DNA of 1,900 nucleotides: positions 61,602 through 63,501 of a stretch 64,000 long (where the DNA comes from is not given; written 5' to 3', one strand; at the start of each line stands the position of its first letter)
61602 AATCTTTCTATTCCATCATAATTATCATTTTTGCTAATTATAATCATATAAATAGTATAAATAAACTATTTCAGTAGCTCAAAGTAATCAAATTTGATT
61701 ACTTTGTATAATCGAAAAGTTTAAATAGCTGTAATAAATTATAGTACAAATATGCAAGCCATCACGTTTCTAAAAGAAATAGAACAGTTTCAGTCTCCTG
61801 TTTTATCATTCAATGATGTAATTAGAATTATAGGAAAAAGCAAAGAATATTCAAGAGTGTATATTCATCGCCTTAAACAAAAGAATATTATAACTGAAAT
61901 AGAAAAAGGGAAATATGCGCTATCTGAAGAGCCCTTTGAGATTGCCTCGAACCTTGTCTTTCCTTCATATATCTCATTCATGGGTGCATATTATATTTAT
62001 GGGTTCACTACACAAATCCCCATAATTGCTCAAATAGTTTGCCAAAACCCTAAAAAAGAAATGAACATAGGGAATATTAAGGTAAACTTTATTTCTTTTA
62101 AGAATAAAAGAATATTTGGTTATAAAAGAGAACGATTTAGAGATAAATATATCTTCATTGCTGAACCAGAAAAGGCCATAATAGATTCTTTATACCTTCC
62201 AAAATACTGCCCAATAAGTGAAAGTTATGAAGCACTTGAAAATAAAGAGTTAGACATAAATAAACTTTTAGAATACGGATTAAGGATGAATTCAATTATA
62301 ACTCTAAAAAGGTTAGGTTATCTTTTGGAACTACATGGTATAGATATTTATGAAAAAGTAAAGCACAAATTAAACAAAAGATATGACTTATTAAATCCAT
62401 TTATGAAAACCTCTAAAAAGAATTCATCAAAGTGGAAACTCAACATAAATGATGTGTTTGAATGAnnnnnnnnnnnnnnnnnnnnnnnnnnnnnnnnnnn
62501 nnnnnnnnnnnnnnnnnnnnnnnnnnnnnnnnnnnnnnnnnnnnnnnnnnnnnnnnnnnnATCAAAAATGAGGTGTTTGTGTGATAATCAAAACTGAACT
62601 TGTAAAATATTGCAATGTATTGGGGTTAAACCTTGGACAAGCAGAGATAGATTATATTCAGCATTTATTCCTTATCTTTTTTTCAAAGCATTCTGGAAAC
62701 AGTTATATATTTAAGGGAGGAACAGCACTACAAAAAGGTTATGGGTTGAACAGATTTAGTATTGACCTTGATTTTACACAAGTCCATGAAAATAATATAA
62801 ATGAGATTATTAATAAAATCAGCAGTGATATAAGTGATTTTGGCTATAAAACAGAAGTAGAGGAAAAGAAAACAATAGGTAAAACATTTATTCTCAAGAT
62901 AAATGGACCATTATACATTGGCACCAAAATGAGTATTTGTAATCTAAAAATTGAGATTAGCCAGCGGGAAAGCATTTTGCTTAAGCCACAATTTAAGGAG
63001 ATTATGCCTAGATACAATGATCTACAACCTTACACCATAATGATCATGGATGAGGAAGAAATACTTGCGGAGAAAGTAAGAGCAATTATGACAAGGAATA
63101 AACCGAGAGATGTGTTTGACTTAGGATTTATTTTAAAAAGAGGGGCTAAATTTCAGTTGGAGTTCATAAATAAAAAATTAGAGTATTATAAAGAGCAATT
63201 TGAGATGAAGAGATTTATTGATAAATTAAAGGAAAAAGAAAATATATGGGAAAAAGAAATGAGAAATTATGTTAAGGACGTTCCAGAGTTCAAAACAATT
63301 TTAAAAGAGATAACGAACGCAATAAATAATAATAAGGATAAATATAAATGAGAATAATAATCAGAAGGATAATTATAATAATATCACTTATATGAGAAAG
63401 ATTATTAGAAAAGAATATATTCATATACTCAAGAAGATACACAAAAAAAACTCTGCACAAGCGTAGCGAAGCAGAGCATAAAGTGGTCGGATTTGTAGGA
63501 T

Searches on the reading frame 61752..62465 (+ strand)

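Call 22: search_protein_families(library=pfam, proteins=[window:61752-62465:+], max_evalue=0.001)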
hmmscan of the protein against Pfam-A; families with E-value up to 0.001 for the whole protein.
window:61752-62465:+ (237 aa): 2 families
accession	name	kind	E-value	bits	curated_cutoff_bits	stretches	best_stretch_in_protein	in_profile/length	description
PF13338.12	AbiEi_4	-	4.3e-05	24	25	1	7-57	3-48/49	Transcriptional regulator, AbiEi antitoxin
PF09407.15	AbiEi_1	-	0.00029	21.5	22.2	1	76-194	22-142/142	AbiEi antitoxin C-terminal domain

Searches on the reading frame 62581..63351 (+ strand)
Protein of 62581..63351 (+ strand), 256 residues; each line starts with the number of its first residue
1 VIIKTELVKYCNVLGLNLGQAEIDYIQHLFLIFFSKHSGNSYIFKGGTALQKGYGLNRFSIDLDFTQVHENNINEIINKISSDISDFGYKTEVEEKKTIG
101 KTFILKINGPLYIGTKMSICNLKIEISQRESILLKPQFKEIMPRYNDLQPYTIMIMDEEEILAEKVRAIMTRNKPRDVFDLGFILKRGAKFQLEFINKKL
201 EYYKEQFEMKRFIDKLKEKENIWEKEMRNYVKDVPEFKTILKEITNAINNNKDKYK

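Call 22: search_protein_families(library=pfam, proteins=[window:62581-63351:+], max_evalue=0.001)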
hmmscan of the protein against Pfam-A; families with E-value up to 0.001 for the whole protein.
window:62581-63351:+ (256 aa): 1 family
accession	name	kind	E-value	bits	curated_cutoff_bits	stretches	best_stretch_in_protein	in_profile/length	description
PF08843.17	AbiEii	-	2.7e-32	113.1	22.5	1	38-239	11-234/238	Nucleotidyl transferase AbiEii toxin, Type IV TA system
